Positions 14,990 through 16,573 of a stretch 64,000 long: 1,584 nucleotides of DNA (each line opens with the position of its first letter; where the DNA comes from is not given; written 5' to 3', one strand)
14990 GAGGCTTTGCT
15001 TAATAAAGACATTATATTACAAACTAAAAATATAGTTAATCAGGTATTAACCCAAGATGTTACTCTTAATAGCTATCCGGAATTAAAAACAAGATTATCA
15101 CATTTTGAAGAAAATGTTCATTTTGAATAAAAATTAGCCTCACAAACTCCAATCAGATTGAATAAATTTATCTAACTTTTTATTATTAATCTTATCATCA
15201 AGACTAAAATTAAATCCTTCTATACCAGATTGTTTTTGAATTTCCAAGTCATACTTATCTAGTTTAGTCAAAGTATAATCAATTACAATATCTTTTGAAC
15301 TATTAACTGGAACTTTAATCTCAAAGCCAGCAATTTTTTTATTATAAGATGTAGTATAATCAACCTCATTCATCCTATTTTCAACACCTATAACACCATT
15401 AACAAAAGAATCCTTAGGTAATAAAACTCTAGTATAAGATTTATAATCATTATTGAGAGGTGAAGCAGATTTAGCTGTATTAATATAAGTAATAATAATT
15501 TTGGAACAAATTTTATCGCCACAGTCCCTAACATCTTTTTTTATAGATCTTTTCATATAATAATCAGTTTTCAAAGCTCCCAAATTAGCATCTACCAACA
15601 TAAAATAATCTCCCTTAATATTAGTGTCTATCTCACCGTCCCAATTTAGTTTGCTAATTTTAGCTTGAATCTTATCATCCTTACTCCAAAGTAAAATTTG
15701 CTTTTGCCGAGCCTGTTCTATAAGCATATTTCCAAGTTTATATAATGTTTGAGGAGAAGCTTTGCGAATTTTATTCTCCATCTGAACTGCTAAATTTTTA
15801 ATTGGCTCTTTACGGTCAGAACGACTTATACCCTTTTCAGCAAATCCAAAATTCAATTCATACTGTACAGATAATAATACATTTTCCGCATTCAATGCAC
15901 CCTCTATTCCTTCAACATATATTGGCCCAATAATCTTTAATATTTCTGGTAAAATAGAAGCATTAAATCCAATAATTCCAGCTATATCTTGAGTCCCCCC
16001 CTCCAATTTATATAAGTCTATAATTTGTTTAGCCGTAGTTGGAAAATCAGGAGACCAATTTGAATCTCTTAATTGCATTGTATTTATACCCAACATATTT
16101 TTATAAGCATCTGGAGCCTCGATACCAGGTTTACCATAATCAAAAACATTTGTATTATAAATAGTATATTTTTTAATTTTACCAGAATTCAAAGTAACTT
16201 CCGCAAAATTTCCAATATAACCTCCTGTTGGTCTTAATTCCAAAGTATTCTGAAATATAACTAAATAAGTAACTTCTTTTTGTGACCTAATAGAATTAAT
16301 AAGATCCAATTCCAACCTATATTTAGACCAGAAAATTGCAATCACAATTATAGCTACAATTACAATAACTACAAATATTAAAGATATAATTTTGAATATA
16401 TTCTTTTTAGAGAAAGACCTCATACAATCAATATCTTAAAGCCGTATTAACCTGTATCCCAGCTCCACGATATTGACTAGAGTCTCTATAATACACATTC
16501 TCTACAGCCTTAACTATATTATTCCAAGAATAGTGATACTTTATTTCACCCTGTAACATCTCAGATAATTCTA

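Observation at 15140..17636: Two paralogous DUF4012 + GT4 gene pairs (here and at 51193..54646)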

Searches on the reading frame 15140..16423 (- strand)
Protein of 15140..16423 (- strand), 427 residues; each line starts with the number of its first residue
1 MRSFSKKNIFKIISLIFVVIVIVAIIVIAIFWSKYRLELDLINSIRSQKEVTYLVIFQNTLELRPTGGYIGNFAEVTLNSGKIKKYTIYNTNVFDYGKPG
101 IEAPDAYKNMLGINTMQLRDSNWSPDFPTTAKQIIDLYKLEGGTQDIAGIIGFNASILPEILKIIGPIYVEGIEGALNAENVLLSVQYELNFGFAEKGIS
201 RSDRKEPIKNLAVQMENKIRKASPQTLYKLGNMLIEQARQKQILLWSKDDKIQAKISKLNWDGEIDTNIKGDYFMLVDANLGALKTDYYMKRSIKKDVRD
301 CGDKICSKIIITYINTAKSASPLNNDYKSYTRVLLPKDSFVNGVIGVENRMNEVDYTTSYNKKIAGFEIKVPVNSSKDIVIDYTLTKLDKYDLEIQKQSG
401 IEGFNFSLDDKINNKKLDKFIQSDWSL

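Call 3: search_protein_families(library=pfam, proteins=[window:15140-16423:-], max_evalue=0.01)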
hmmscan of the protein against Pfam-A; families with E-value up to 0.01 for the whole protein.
window:15140-16423:- (427 aa): 1 family
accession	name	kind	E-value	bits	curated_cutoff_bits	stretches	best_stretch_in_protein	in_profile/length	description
PF13196.11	DUF4012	-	3.1e-25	89.8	28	1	50-184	3-137/144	Protein of unknown function (DUF4012)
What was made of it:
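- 15140..16423 (-): DUF4012 protein, short type (427 aa). It has an N-in TM anchor (aa ~11-33), an extracytoplasmic alpha/beta domain (aa ~47-270) and a beta-sandwich (aa ~270-427). PF13196 scores 89.8 bits (call 3).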

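Call 12: search_protein_families(library=ncbifam, proteins=[window:15140-16423:-], max_evalue=0.01)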
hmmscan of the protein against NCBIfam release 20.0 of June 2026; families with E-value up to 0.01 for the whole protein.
window:15140-16423:- (427 aa): 0 families

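Call 16: find_homologous_proteins(query=window:15140-16423:-, max_evalue=0.00001)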
Query window:15140-16423:- (427 aa): 509 proteins with E <= 0.00001 among 6866 candidates; the best 120 are listed.
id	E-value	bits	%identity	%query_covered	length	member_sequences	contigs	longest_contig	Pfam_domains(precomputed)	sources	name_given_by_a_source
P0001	3.6e-277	937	100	100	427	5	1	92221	PF13196.12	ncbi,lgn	-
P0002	5.8e-207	706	73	99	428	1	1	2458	PF13196.12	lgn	-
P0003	2.5e-205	700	72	99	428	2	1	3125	PF13196.12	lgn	-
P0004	1.1e-204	698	72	99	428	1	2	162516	PF13196.12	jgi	jgi:hypothetical protein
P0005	2.6e-204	697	72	99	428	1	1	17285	PF13196.12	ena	-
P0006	3.5e-199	680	71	99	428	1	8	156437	PF13196.12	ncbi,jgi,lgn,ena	-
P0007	5.8e-199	679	71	99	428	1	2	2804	PF13196.12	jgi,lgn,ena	-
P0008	6.0e-199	679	73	93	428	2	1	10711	PF13196.12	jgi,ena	jgi:hypothetical protein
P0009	4.5e-198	676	71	99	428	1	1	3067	PF13196.12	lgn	-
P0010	4.7e-198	676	71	99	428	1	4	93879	PF13196.12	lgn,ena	-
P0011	6.5e-198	676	71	99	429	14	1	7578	PF13196.12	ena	-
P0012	6.6e-198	676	70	99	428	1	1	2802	PF13196.12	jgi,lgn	-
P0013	2.2e-197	674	70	99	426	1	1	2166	PF13196.12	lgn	-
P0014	2.9e-195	667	70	98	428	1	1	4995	PF13196.12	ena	-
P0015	8.1e-195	666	69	100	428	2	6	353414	PF13196.12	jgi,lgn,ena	jgi:hypothetical protein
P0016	1.3e-192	659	68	100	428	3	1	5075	PF13196.12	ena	-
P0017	5.3e-192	656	72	93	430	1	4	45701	PF13196.12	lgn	-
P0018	9.0e-191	652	69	92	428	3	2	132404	PF13196.12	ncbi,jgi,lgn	jgi:hypothetical protein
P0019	2.1e-190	651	69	93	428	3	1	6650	PF13196.12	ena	-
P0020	7.2e-190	649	69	95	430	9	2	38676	PF13196.12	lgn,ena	-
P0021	8.3e-190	649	71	94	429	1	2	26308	PF13196.12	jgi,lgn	-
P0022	1.2e-189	649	67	100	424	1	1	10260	PF13196.12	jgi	jgi:hypothetical protein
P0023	1.3e-189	649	69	98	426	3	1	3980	PF13196.12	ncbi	-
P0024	1.2e-188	645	70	94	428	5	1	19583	PF13196.12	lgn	-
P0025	2.7e-188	644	65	100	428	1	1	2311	PF13196.12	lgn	-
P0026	4.4e-188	644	70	96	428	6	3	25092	PF13196.12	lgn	-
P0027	5.5e-188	643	68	93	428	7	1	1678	PF13196.12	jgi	jgi:hypothetical protein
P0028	1.3e-187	642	71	92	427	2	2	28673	PF13196.12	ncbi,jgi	-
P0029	1.9e-187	641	64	100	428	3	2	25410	PF13196.12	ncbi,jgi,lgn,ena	jgi:flavodoxin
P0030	2.9e-187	641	68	98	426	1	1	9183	PF13196.12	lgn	-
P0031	1.1e-186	639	68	98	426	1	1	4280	PF13196.12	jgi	jgi:hypothetical protein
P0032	1.9e-186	638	69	93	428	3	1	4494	PF13196.12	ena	-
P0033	2.4e-186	638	67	98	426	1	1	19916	PF13196.12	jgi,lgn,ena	jgi:hypothetical protein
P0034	3.0e-186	638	70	92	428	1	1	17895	PF13196.12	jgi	jgi:hypothetical protein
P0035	5.2e-186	637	67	98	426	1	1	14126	PF13196.12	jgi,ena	-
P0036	2.2e-185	635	67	98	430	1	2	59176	PF13196.12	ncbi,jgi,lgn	jgi:hypothetical protein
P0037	2.6e-185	634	67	98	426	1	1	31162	PF13196.12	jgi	-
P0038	4.2e-185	634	67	98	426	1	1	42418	PF13196.12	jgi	jgi:hypothetical protein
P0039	2.0e-184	632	66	98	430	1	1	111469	PF13196.12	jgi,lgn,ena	jgi:hypothetical protein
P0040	3.2e-184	631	67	98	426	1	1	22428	PF13196.12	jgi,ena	jgi:hypothetical protein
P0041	4.1e-183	627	64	99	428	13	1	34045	PF13196.12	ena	-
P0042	8.9e-183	626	66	98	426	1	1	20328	PF13196.12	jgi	jgi:hypothetical protein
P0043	5.6e-181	620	68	94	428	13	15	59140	PF13196.12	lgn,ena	-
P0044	9.9e-181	619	67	98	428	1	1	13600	PF13196.12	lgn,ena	-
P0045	1.0e-180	619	65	98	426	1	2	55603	PF13196.12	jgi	jgi:hypothetical protein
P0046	8.4e-176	603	64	93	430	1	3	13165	PF13196.12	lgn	-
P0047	8.2e-175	600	66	92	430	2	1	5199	PF13196.12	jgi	jgi:hypothetical protein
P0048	1.7e-174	599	65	95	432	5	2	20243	PF13196.12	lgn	-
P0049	2.1e-170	585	62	93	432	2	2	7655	PF13196.12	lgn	-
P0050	1.5e-168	579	59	98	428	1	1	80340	PF13196.12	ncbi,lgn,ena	-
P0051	9.1e-168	577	62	93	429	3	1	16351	PF13196.12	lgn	-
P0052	1.6e-166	573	58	96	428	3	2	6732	PF13196.12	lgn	-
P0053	1.2e-163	563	68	87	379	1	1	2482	PF13196.12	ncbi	ncbi:MAG: DUF4012 domain-containing protein, partial [Candidatus Paceibacterota bacterium]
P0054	3.9e-161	555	60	93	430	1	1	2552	PF13196.12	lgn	-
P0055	1.8e-118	414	49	89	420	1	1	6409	PF13196.12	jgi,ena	-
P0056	4.0e-118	413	46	94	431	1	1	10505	PF13196.12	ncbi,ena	-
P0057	2.1e-116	408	47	92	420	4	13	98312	PF13196.12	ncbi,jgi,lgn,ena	-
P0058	3.0e-115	404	44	88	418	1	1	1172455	PF13196.12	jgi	jgi:hypothetical protein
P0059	2.3e-114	401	49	91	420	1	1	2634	PF13196.12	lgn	-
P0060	2.3e-111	391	46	89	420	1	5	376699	PF13196.12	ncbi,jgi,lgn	jgi:hypothetical protein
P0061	4.4e-111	390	42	94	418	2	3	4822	PF13196.12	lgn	-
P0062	5.1e-107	377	50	81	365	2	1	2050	PF13196.12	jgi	-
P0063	2.8e-105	371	43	93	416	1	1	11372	PF13196.12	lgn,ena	-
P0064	5.0e-98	347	42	93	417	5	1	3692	PF13196.12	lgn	-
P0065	1.9e-93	332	43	93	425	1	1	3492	PF13196.12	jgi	-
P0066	8.6e-91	323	40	98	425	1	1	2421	PF13196.12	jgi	-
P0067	3.2e-89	318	41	93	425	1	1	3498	PF13196.12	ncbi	-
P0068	1.7e-75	273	39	84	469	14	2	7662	PF13196.12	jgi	jgi:hypothetical protein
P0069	9.7e-74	267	37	90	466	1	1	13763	PF13196.12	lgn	-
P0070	4.3e-73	265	35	89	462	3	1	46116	PF13196.12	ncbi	-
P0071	1.2e-72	263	38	90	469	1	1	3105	PF13196.12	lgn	-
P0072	1.5e-72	263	40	83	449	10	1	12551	PF13196.12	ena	-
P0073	7.1e-72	261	37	89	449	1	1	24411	PF13196.12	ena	-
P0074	1.8e-71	260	38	85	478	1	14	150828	PF13196.12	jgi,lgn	jgi:hypothetical protein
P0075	2.1e-71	259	38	90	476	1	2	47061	PF13196.12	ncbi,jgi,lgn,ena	-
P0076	2.2e-71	259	36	92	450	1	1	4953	PF13196.12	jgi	jgi:hypothetical protein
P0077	7.9e-71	257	38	83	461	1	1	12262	PF13196.12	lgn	-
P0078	8.4e-71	257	39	82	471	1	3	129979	PF13196.12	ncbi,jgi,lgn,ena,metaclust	metaclust:\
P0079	1.0e-70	257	37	86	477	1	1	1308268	PF13196.12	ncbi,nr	ncbi:MAG: DUF4012 domain-containing protein [Candidatus Moranbacteria bacterium]|nr:DUF4012 domain-c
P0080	1.5e-70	256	36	98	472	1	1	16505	PF13196.12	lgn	-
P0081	1.7e-70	256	38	84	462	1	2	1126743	PF13196.12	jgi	jgi:Protein of unknown function (DUF4012)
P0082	2.2e-70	256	37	88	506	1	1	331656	PF13196.12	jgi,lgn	-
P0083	4.4e-70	255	38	90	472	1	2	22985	PF13196.12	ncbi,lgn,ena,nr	ncbi:MAG: DUF4012 domain-containing protein [Candidatus Moranbacteria bacterium]|nr:DUF4012 domain-c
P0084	5.2e-70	255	37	90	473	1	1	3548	PF13196.12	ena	-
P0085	1.4e-69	253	39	87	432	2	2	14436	PF13196.12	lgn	-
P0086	2.8e-69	252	37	83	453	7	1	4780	PF13196.12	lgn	-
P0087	3.2e-69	252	36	90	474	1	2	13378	PF13196.12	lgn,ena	-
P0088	5.8e-69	251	36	89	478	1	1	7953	PF13196.12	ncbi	ncbi:MAG: DUF4012 domain-containing protein [Candidatus Moraniibacteriota bacterium]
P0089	7.6e-69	251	36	91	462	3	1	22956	PF13196.12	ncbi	-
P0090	1.1e-68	250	38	84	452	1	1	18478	PF13196.12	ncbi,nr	ncbi:MAG: DUF4012 domain-containing protein [Candidatus Moranbacteria bacterium]|nr:DUF4012 domain-c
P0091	1.8e-68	250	38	83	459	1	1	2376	PF13196.12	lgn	-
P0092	2.7e-68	249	36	92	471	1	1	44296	PF13196.12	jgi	-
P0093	4.4e-68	248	36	82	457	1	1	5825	PF13196.12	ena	-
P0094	9.7e-68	247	38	83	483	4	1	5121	PF13196.12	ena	-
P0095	1.0e-67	247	37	85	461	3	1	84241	PF13196.12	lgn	-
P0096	1.2e-67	247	38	83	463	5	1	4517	PF13196.12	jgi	-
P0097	1.6e-67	247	38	90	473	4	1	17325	PF13196.12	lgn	-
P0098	4.7e-67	245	37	82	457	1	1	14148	PF13196.12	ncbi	-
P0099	6.7e-67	244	35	82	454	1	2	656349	PF13196.12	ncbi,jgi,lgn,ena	ncbi:MAG: DUF4012 domain-containing protein [Parcubacteria group bacterium]|jgi:hypothetical protein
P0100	8.9e-67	244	37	84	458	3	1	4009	PF13196.12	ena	-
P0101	9.2e-67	244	34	89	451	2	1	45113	PF13196.12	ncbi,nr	ncbi:MAG: DUF4012 domain-containing protein [Candidatus Moranbacteria bacterium]|nr:DUF4012 domain-c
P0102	1.1e-66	244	38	84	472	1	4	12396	PF13196.12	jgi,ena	jgi:hypothetical protein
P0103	1.7e-66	243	35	85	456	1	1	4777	PF13196.12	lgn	-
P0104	1.8e-66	243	36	83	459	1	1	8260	PF13196.12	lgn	-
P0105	2.4e-66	243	37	82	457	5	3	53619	PF13196.12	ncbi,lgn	ncbi:MAG: DUF4012 domain-containing protein [Candidatus Moraniibacteriota bacterium]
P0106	2.6e-66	243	37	87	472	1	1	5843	PF13196.12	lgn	-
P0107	2.6e-66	243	35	93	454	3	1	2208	PF13196.12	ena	-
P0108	3.0e-66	242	35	85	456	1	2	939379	PF13196.12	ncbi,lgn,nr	ncbi:MAG: DUF4012 domain-containing protein [Candidatus Moranbacteria bacterium]|nr:DUF4012 domain-c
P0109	3.2e-66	242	37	82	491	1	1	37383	PF13196.12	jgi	jgi:hypothetical protein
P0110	3.4e-66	242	36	88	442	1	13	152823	PF13196.12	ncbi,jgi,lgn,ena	-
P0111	4.0e-66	242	33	94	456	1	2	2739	PF13196.12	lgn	-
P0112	4.8e-66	242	36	85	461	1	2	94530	PF13196.12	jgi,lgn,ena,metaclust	metaclust:\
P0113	5.2e-66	242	35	90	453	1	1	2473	PF13196.12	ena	-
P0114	6.0e-66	241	39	84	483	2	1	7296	PF13196.12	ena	-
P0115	7.5e-66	241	38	82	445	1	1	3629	PF13196.12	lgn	-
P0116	1.2e-65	240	36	89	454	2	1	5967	PF13196.12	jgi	jgi:hypothetical protein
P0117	2.0e-65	240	35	91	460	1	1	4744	PF13196.12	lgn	-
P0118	2.7e-65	239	36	88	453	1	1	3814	PF13196.12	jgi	jgi:hypothetical protein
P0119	2.7e-65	239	37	82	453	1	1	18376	PF13196.12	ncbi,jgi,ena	jgi:hypothetical protein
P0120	3.9e-65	239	34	90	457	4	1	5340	PF13196.12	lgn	-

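Call 19: find_related_loci(query=A1, collection=genome_contigs, flank=6000)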
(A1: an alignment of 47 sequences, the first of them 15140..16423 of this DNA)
Query A1 (427 aa) in genome_contigs; peptide patterns used: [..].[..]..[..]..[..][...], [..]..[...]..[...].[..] (x = any residue, [..] = any of these).
599 stretches matched a pattern (row limit reached: there are more); 591 encode a relative of the query (tblastn E <= 1e-3); the best 80 are kept; 80 distinct loci.
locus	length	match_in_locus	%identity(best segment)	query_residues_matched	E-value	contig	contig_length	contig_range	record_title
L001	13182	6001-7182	71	32-424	0e+0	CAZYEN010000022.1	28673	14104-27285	MAG TPA_asm: uncultured Candidatus Saccharibacteria bacterium isolate binchicken_co216_135 genome assembly, contig: k141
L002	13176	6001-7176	69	33-426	0e+0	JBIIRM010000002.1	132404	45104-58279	MAG: Candidatus Paceibacteria bacterium isolate ME2003-09-08pf_3300042542_group2_bin38 Rohwer_bin1530_scaffold_11_c1, wh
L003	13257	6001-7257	66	6-426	0e+0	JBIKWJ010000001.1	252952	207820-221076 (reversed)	MAG: Candidatus Paceibacteria bacterium isolate ME2015-09-13_3300035666_group6_bin143 Rohwer_bin1534_scaffold_15_c1, who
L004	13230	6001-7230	65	18-424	4e-180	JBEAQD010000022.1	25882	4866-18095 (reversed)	MAG: Candidatus Parcubacteria bacterium isolate muddycreek_2019_sw_WHONDRS-S19S_0082_B_bin.32 scaffold_1394650, whole ge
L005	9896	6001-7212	46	17-417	1e-123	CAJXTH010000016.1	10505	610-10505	TPA_asm: uncultured bacterium isolate SRR4030058_bin.49_MetaBAT_v2.12.1_MAG genome assembly, contig: NODE_4034_length_10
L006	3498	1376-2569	41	6-402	2e-97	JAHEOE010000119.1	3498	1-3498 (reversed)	MAG: Candidatus Paceibacterota bacterium isolate BinSanityLC-kmean-bin_24-bin_0-refined_5 c_000009406750, whole genome s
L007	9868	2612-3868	66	9-427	0e+0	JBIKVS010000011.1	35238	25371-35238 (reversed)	MAG: Candidatus Paceibacteria bacterium isolate ME2015-08-30_3300044855_group6_bin32 Rohwer_bin1533_scaffold_213_c1, who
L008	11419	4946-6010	40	49-401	1e-78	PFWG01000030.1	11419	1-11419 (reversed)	MAG: Candidatus Portnoybacteria bacterium CG_4_9_14_3_um_filter_43_11 CG_4_9_14_3_um_filter_150_scaffold_6846_c, whole g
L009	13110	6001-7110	36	38-401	1e-74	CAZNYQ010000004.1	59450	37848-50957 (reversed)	MAG TPA_asm: uncultured Candidatus Saccharibacteria bacterium isolate SRP067234_co1_355 genome assembly, contig: k99_507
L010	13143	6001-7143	36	50-426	4e-73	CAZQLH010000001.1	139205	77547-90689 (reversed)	MAG TPA_asm: uncultured Candidatus Saccharibacteria bacterium isolate SRP077602_co6_254 genome assembly, contig: NODE_93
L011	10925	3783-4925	37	49-427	2e-73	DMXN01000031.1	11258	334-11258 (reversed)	MAG TPA_asm: Candidatus Moraniibacteriota bacterium isolate UBA11696 contig_9772, whole genome shotgun sequence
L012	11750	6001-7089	37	31-401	3e-73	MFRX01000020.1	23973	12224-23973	MAG: Candidatus Moranbacteria bacterium RIFCSPHIGHO2_02_FULL_40_12b rifcsphigho2_02_scaffold_3062, whole genome shotgun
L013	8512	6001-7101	36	39-402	2e-72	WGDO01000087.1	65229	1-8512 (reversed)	MAG: Patescibacteria group bacterium isolate S145_42 k151_98828, whole genome shotgun sequence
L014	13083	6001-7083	37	49-408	2e-72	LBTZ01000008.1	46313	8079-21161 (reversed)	MAG: Parcubacteria group bacterium GW2011_GWD2_38_11 US70_C0008, whole genome shotgun sequence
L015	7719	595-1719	37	49-418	2e-72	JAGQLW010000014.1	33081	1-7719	MAG: Candidatus Moraniibacteriota bacterium isolate HKST-UBA26 2008_260607, whole genome shotgun sequence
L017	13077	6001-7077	36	52-413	2e-71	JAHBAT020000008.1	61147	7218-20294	MAG: Candidatus Moraniibacteriota bacterium isolate AQU-10 c_000000020831, whole genome shotgun sequence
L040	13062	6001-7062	34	49-401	1e-65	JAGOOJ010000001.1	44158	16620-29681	MAG: Candidatus Moraniibacteriota bacterium isolate Gw_Eff_bin_190 Gw_Eff_1369_length_44158_cov_14.078490, whole genome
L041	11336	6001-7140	35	50-427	3e-65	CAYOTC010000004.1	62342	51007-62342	MAG TPA_asm: uncultured Bdellovibrionales bacterium isolate SRP192927_co6_68 genome assembly, contig: NODE_553_length_62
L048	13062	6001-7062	34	49-401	4e-64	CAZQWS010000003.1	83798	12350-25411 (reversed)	MAG TPA_asm: uncultured Bdellovibrionales bacterium isolate binchicken_co105_454 genome assembly, contig: NODE_295_lengt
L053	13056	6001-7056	35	50-401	8e-63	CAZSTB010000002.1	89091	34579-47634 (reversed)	MAG TPA_asm: uncultured Bdellovibrionales bacterium isolate SRP011637_co1_57 genome assembly, contig: NODE_33_length_890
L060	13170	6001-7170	34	45-424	2e-61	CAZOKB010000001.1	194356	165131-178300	MAG TPA_asm: uncultured Bdellovibrionales bacterium isolate SRP278252_co2_108 genome assembly, contig: NODE_71_length_19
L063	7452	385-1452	33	46-401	3e-61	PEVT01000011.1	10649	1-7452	MAG: Candidatus Moranbacteria bacterium CG06_land_8_20_14_3_00_40_12 CG06_land_8_20_14_3.00_150_scaffold_3547_c, whole g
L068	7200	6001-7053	35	52-402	7e-61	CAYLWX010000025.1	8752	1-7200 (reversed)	MAG TPA_asm: uncultured Bdellovibrionales bacterium isolate SRP090828_co2_165 genome assembly, contig: NODE_2931_length_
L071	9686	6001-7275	31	7-401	1e-60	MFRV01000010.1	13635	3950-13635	MAG: Candidatus Moranbacteria bacterium RIFCSPHIGHO2_01_FULL_54_31 rifcsphigho2_01_scaffold_16107, whole genome shotgun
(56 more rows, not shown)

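Call 25: predict_structure(alignment_id=A1)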
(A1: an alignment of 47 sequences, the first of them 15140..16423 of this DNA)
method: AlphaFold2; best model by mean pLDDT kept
length: 427 residues; sequences in the alignment: 47
mean_pLDDT: 93.0   pTM: 0.88
mean pLDDT of the five models: 93.0, 92.9, 92.5, 92.1, 91.6
residues with pLDDT >= 90: 349; 70-90: 73; 50-70: 3; < 50: 2
segments of 3 or more residues with pLDDT < 50: none
pLDDT, mean of each block of 10 residues (from residue 1): 68 93 93 93 94 96 94 94 91 90 92 93 96 98 97 95 94 88 89 82 75 91 95 96 98 97 92 96 91 98 96 97 93 97 94 92 97 98 94 96 97 95 95
secondary structure, 60 per line:
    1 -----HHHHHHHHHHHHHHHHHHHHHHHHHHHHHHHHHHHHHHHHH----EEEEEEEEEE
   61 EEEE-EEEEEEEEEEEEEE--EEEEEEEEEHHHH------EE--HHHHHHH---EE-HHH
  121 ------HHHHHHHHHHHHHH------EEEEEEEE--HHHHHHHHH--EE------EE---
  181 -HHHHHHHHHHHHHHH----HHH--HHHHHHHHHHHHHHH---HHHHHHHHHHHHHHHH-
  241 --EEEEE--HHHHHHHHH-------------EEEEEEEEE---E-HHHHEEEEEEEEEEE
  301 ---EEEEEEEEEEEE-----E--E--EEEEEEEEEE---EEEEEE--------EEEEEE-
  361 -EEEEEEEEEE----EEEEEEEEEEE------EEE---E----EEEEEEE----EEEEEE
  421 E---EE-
elements in order: H6-46 E51-64 E66-79 E82-90 H91-94 H105-111 H127-140 E147-154 H157-165 H182-196 H206-220 H224-239 E243-247 H250-258 E272-280 H286-289 E290-300 E304-315 E327-336 E340-345 E354-359 E362-371 E376-386 E393-395 E404-410 E415-421
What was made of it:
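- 15140..16423 (-): The AF2 model has pLDDT 93 and pTM 0.88, and gives the secondary structure (call 25).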

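Call 29: search_protein_families(library=pfam, alignment_id=A2, max_evalue=0.001)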
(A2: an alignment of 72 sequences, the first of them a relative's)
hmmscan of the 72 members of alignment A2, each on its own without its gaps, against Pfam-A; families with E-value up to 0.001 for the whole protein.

A. member 1, L001:4726-5907:+ (393 aa): 6 families
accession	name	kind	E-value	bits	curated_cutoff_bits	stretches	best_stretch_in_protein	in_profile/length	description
PF00534.26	Glycos_transf_1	-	9.7e-28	97.3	26.4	1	198-343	11-160/172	Glycosyl transferases group 1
PF13692.12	Glyco_trans_1_4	-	3.3e-23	83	27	1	203-340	3-141/142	Glycosyl transferases group 1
PF13439.12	Glyco_transf_4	-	4.2e-19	69.6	28.5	1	17-184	2-168/170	Glycosyltransferase Family 4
PF20706.3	GT4-conflict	-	2.1e-12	47.2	26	1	200-368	196-384/385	Family 4 Glycosyltransferase in conflict systems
PF13579.12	Glyco_trans_4_4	-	1.8e-08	35.3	29.7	1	17-181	1-158/158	Glycosyl transferase 4-like domain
PF09314.17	DUF1972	-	4.6e-05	23.5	25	1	4-183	5-186/186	Domain of unknown function (DUF1972)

B. families by the number of members that match (of 72 scanned): 15 families
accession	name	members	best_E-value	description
PF00534.26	Glycos_transf_1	17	9.4e-41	Glycosyl transferases group 1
PF13692.12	Glyco_trans_1_4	17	1.6e-30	Glycosyl transferases group 1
PF13439.12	Glyco_transf_4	17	4.3e-23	Glycosyltransferase Family 4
PF13579.12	Glyco_trans_4_4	17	4.2e-16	Glycosyl transferase 4-like domain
PF20706.3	GT4-conflict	14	3.2e-13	Family 4 Glycosyltransferase in conflict systems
PF13524.12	Glyco_trans_1_2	11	2e-11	Glycosyl transferase-like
PF09314.17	DUF1972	9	4e-09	Domain of unknown function (DUF1972)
PF13477.12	Glyco_trans_4_2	4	8.2e-06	Glycosyl transferase 4-like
PF12704.14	MacB_PCD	2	1.1e-39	MacB-like periplasmic core domain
PF02687.27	FtsX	2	1.4e-21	FtsX-like permease C-terminal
PF06925.17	MGDG_synth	2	9.3e-05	Monogalactosyldiacylglycerol (MGDG) synthase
PF00535.33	Glycos_transf_2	1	1.9e-18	Glycosyl transferase family 2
PF00565.23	SNase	1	9.3e-15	Staphylococcal nuclease homologue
PF13641.12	Glyco_tranf_2_3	1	3.3e-06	Glycosyltransferase like family 2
PF04932.20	Wzy_C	1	2e-05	O-Antigen ligase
